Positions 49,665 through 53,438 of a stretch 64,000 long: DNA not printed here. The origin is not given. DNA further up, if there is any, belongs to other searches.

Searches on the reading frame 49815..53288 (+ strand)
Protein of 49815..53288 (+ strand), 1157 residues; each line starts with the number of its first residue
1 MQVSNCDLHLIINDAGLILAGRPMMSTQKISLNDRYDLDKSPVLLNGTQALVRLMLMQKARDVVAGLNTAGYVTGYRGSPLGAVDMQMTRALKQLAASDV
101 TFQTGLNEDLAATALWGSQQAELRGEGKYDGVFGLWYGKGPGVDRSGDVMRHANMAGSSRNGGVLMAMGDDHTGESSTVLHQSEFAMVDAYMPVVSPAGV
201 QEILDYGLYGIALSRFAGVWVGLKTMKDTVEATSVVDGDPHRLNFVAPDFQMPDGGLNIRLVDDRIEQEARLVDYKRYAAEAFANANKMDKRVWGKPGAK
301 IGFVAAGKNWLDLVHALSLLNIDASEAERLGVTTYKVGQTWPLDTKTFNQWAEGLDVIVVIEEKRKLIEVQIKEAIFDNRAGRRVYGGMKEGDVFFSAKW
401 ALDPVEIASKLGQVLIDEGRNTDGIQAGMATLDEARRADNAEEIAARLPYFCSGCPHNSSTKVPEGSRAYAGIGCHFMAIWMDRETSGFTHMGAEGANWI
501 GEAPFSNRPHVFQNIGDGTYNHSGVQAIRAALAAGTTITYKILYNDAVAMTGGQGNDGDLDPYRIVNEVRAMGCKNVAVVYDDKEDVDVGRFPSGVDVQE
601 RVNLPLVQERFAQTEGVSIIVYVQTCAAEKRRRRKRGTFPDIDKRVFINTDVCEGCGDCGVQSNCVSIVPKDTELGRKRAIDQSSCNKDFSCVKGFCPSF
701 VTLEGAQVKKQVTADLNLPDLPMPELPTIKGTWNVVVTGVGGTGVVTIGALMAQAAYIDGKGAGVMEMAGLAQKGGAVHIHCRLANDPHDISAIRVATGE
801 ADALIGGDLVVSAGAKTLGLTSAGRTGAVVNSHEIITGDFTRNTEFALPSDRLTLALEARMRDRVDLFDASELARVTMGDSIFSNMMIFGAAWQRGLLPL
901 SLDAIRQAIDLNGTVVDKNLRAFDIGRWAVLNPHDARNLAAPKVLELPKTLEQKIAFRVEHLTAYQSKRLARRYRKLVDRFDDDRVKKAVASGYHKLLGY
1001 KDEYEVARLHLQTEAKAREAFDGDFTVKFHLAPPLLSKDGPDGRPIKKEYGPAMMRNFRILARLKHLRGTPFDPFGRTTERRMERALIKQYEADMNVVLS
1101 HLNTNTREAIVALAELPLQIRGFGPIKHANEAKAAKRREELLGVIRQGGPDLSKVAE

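Call 9: search_protein_families(library=pfam, proteins=[window:49815-53288:+])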
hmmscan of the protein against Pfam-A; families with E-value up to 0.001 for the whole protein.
window:49815-53288:+ (1157 aa): 3 families
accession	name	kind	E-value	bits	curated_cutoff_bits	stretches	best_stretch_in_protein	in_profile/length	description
PF20169.3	DUF6537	-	4.9e-58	196.8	27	1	952-1140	2-203/203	Family of unknown function (DUF6537)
PF01558.24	POR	-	8.3e-19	68.8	27.4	1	741-927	1-172/173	Pyruvate ferredoxin/flavodoxin oxidoreductase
PF02775.26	TPP_enzyme_C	-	4.8e-06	26.9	21.9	1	473-585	2-131/151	Thiamine pyrophosphate enzyme, C-terminal TPP binding domain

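Call 25: search_protein_families(library=ncbifam, proteins=[window:49887-53288:+])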
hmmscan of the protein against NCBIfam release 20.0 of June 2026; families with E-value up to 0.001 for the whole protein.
window:49887-53288:+ (1133 aa): 21 families
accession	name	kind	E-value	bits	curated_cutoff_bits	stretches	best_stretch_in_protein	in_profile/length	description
NF009589.0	PRK13030.1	subfamily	0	1444.5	816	1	4-1119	14-1155/1170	indolepyruvate ferredoxin oxidoreductase family protein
NF009588.0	PRK13029.1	subfamily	0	1431.8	952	1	3-1124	13-1179/1196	indolepyruvate ferredoxin oxidoreductase family protein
TIGR03336.1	IOR_alpha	equivalog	1.7e-29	102.6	650.9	1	136-670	96-588/595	indolepyruvate ferredoxin oxidoreductase subunit alpha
NF005322.0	PRK06853.1-2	equivalog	7e-19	68.4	237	1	709-906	6-193/197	indolepyruvate oxidoreductase subunit beta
NF005323.0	PRK06853.1-3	equivalog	1.5e-16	60.9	238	1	708-906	6-195/197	indolepyruvate oxidoreductase subunit beta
TIGR03334.1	IOR_beta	equivalog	1.5e-16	60.9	205.8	1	710-903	2-188/189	indolepyruvate ferredoxin oxidoreductase subunit beta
NF005326.0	PRK06853.1-6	equivalog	1.1e-13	51.4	348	1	709-902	4-192/202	indolepyruvate oxidoreductase subunit beta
NF006179.0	PRK08312.1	subfamily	1.1e-13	51.1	348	1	710-987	13-280/514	indolepyruvate oxidoreductase subunit beta family protein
NF005324.0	PRK06853.1-4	equivalog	7.1e-13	48.9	222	1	710-904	4-187/196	indolepyruvate oxidoreductase subunit beta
NF005328.0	PRK06853.2-2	equivalog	1.2e-12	47.9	240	1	710-782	5-73/192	indolepyruvate oxidoreductase subunit beta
NF004918.0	PRK06274.1-4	equivalog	1.8e-10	40.9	278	1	709-886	3-170/202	indolepyruvate oxidoreductase subunit beta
NF004917.0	PRK06274.1-3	equivalog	2e-10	40.9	284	1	709-887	3-172/203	indolepyruvate oxidoreductase subunit beta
NF005327.0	PRK06853.2-1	equivalog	1.8e-09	37.7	242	1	710-808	5-97/194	indolepyruvate oxidoreductase subunit beta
NF004915.0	PRK06274.1-1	equivalog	8.9e-09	35.1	274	1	709-902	3-188/194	indolepyruvate oxidoreductase subunit beta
NF005325.0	PRK06853.1-5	equivalog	1.3e-08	34.8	230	1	708-903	3-188/192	indolepyruvate oxidoreductase subunit beta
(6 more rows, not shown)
